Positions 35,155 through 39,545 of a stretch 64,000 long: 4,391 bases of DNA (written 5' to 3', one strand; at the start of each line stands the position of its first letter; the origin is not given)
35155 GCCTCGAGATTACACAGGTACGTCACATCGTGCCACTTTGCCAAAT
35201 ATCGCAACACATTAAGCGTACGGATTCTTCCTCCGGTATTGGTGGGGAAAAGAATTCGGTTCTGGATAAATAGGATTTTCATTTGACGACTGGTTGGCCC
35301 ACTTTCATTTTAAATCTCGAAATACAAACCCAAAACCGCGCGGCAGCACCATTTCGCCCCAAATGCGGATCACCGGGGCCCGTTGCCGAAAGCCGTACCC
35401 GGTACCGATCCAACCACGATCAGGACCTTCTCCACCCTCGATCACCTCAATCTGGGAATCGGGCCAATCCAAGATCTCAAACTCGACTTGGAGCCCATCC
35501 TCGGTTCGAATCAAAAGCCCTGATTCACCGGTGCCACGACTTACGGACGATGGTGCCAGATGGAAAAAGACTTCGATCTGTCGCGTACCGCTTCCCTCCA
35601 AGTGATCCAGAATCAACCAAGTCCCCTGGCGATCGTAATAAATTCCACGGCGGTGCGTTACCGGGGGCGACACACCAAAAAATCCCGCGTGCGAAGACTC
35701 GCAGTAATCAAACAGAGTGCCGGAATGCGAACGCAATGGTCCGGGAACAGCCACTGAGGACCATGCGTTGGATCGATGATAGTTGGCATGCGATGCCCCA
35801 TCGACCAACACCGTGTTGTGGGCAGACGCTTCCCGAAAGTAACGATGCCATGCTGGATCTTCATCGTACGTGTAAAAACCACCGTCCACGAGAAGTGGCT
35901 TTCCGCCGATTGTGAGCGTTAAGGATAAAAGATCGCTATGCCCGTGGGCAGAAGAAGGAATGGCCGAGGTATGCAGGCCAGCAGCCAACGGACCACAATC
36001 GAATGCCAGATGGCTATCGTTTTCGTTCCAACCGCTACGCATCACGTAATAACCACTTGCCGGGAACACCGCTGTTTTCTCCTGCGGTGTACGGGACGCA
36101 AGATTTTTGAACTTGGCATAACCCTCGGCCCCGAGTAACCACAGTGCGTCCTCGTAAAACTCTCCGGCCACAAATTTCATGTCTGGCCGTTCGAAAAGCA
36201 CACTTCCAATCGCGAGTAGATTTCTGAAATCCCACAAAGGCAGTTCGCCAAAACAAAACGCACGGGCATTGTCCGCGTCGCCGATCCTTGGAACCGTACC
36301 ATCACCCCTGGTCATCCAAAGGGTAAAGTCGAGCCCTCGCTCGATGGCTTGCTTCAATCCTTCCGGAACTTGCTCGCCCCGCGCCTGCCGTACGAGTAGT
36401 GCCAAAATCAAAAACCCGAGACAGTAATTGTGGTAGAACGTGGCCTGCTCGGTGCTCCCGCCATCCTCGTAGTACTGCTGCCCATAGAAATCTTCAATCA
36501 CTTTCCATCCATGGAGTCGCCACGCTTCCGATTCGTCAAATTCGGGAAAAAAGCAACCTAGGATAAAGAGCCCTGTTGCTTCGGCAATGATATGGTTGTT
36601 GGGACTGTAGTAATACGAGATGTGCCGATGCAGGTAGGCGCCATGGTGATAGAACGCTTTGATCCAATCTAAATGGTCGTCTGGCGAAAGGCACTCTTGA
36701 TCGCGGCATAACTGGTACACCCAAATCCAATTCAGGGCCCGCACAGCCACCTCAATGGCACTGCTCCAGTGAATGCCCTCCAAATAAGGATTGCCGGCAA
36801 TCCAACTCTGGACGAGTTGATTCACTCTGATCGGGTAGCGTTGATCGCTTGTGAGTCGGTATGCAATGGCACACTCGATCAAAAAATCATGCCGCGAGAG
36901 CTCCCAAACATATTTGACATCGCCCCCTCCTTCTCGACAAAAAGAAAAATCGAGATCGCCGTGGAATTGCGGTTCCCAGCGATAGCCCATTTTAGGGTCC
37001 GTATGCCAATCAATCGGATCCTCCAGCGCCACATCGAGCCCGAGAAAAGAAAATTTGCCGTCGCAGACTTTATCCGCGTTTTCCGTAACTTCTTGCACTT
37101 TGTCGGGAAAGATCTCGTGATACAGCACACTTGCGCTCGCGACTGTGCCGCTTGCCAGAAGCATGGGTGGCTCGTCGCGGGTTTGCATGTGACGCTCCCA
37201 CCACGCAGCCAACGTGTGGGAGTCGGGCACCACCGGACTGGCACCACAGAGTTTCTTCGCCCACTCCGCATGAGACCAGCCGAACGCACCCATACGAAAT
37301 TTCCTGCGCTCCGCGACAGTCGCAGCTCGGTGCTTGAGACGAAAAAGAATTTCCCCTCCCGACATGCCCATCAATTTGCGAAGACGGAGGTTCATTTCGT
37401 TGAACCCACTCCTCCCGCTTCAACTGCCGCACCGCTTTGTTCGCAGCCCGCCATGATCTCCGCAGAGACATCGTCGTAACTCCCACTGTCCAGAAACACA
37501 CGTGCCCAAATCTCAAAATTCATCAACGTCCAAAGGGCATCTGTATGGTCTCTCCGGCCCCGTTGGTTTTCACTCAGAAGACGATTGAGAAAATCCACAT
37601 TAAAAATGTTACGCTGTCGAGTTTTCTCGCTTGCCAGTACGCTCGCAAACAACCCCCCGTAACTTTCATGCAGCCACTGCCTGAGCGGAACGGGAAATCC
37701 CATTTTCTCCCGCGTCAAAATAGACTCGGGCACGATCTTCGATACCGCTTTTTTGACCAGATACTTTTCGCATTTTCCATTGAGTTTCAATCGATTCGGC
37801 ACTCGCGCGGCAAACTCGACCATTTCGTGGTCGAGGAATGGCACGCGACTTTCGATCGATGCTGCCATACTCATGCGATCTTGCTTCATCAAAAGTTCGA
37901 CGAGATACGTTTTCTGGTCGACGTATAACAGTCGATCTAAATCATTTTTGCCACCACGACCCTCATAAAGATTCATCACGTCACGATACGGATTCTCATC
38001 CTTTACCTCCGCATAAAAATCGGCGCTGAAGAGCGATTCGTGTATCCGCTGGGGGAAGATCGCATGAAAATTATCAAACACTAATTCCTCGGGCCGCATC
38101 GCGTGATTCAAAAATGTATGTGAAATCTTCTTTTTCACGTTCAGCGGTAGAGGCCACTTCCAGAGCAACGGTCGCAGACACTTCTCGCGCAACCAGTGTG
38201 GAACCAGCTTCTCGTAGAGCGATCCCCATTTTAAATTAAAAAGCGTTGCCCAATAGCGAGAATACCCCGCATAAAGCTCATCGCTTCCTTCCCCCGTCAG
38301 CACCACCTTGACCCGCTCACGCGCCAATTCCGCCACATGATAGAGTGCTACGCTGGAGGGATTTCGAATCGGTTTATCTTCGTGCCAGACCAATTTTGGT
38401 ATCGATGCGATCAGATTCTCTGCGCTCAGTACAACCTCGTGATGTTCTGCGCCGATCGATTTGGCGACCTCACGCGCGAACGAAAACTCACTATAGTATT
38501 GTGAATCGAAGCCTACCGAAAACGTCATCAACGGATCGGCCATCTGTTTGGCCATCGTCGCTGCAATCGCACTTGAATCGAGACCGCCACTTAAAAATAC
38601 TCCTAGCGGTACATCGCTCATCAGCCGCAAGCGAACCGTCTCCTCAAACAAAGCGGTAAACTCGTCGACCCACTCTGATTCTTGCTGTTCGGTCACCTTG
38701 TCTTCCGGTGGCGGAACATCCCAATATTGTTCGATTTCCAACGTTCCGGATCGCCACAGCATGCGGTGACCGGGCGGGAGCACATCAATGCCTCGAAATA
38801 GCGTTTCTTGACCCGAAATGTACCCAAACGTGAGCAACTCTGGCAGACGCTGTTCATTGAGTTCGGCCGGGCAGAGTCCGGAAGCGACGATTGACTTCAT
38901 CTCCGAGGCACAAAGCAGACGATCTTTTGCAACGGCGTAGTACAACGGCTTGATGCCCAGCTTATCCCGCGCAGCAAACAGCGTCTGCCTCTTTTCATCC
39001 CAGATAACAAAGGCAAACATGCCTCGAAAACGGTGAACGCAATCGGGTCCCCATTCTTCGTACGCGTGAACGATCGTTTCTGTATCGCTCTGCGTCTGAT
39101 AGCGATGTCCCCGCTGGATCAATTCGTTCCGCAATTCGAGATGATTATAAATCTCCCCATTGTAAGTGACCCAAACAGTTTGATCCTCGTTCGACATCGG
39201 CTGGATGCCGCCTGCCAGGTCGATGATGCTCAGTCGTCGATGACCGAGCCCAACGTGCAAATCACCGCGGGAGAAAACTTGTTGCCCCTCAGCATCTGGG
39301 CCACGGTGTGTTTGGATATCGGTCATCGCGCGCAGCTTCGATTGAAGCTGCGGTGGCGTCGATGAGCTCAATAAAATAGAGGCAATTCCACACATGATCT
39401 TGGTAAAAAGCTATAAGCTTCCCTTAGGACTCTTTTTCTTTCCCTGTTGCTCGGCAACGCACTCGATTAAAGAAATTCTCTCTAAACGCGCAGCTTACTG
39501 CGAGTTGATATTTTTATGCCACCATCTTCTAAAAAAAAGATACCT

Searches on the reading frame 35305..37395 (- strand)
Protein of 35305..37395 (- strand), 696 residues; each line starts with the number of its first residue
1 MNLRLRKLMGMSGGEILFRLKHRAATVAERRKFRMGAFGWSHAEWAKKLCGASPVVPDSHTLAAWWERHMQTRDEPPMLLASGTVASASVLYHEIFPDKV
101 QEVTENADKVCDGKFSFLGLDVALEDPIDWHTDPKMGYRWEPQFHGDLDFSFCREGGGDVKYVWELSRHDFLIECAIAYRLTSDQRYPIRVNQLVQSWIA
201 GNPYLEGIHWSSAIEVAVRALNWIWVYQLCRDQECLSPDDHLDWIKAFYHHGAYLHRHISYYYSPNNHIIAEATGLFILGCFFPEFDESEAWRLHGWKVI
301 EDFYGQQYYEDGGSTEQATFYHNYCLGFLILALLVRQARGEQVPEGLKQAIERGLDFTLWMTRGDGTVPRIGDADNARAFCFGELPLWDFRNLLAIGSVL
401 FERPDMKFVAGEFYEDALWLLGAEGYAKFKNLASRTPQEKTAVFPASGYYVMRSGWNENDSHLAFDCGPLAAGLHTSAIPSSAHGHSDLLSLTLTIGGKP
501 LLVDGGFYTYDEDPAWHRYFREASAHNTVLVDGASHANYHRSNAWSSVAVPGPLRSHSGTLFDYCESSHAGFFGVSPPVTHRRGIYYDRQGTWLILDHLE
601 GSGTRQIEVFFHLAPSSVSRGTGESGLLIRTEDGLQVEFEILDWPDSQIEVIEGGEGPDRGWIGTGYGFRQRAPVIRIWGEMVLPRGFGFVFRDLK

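Call 17: search_protein_families(library=pfam, proteins=[window:35305-37395:-], max_evalue=0.001)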
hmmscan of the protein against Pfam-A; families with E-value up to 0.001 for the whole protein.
window:35305-37395:- (696 aa): 2 families
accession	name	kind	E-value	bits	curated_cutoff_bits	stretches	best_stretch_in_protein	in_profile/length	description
PF07940.18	Hepar_II_III_C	-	2.3e-36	125.9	24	1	438-640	3-190/237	Heparinase II/III-like, C-terminal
PF16889.11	Hepar_II_III_N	-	7.2e-32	111.5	22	1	124-377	80-316/340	Heparinase II/III N-terminus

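Call 56: search_protein_families(library=ncbifam, proteins=[window:35305-37395:-], max_evalue=0.001)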
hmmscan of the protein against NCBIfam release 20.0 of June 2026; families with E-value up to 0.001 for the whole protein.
window:35305-37395:- (696 aa): 2 families
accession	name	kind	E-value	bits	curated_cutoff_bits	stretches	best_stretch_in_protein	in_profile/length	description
NF045572.1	Hepsulflyase_bctds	equivalog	4.2e-24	85.2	600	2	146-350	139-345/706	heparin-sulfate lyase HepC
NF045573.1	Hepsulflyase_CFB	equivalog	1.1e-21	76.8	700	1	160-374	124-341/651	heparin-sulfate lyase HepC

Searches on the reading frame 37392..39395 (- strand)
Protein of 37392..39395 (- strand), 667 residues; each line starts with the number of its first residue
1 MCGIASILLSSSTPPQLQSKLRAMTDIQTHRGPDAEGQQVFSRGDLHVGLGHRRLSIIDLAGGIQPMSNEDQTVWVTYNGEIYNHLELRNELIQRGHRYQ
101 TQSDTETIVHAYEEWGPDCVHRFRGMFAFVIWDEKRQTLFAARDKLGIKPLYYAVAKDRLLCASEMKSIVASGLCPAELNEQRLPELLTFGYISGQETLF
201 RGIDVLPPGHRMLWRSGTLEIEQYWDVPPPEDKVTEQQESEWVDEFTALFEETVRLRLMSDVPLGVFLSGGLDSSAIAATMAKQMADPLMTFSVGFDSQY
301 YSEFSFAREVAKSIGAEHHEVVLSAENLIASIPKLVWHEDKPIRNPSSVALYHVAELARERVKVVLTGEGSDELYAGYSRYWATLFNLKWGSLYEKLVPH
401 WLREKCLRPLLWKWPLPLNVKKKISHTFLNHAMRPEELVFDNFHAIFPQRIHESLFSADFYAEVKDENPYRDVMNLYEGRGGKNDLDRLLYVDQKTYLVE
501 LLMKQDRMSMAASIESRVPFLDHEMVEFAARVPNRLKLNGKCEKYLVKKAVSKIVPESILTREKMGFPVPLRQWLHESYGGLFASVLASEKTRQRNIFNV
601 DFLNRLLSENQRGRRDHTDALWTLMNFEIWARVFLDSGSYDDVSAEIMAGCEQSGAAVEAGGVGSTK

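Call 17: search_protein_families(library=pfam, proteins=[window:37392-39395:-], max_evalue=0.001)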
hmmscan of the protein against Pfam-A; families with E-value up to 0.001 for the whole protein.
window:37392-39395:- (667 aa): 5 families
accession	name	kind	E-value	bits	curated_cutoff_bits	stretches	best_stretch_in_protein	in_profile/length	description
PF00733.27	Asn_synthase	-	8.8e-102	341.8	21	1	246-632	2-354/354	Asparagine synthase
PF13537.11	GATase_7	-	1.1e-50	171.2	25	1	52-170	1-122/123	Glutamine amidotransferase domain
PF13522.11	GATase_6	-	1.4e-43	148.5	27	1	36-165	4-130/130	Glutamine amidotransferase domain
PF12481.13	DUF3700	-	1e-07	32.1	27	1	119-173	125-179/228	Aluminium induced protein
PF06508.19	QueC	-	4.7e-05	23.4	22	1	266-325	4-62/210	Queuosine biosynthesis protein QueC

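Call 56: search_protein_families(library=ncbifam, proteins=[window:37392-39395:-], max_evalue=0.001)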
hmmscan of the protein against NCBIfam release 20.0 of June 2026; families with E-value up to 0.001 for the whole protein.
window:37392-39395:- (667 aa): 11 families
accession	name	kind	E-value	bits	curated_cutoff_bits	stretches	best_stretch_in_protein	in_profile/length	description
TIGR03108.1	eps_aminotran_1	hypoth_equivalog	2.8e-175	584.6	816.9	1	1-629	1-623/628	XrtA/PEP-CTERM system amidotransferase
TIGR01536.1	asn_synth_AEB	equivalog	1.9e-159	532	267.1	1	2-567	1-517/517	asparagine synthase (glutamine-hydrolyzing)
TIGR03104.1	trio_amidotrans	equivalog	7.9e-127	423.9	570.1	2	1-382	1-384/589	N-acetylglutaminylglutamine amidotransferase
NF006949.0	PRK09431.1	equivalog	1.5e-105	353.9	499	3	1-171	1-167/554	asparagine synthase B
NF033535.1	lass_lactam_cya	exception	1.3e-85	288.3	525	2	1-396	1-398/668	lasso peptide isopeptide bond-forming cyclase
NF033561.1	macrolact_Ik_Al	subfamily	5e-22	78.2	300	1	106-386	64-342/561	albusnodin/ikarugamycin family macrolactam cyclase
TIGR01134.1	purF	equivalog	7.4e-12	45.3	350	1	46-166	59-196/432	amidophosphoribosyltransferase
NF001484.0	PRK00331.1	subfamily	5.8e-11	41.5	381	1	66-183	87-212/601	isomerizing glutamine--fructose-6-phosphate transaminase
TIGR01135.1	glmS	equivalog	1.7e-10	40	418.05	1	66-172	86-200/607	glutamine--fructose-6-phosphate transaminase (isomerizing)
TIGR00364.1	TIGR00364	equivalog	5.8e-05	22.7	150.3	1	266-330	3-66/201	7-cyano-7-deazaguanine synthase QueC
NF011155.0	PRK14561.1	equivalog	0.00044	20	207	1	265-366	4-99/195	hypothetical protein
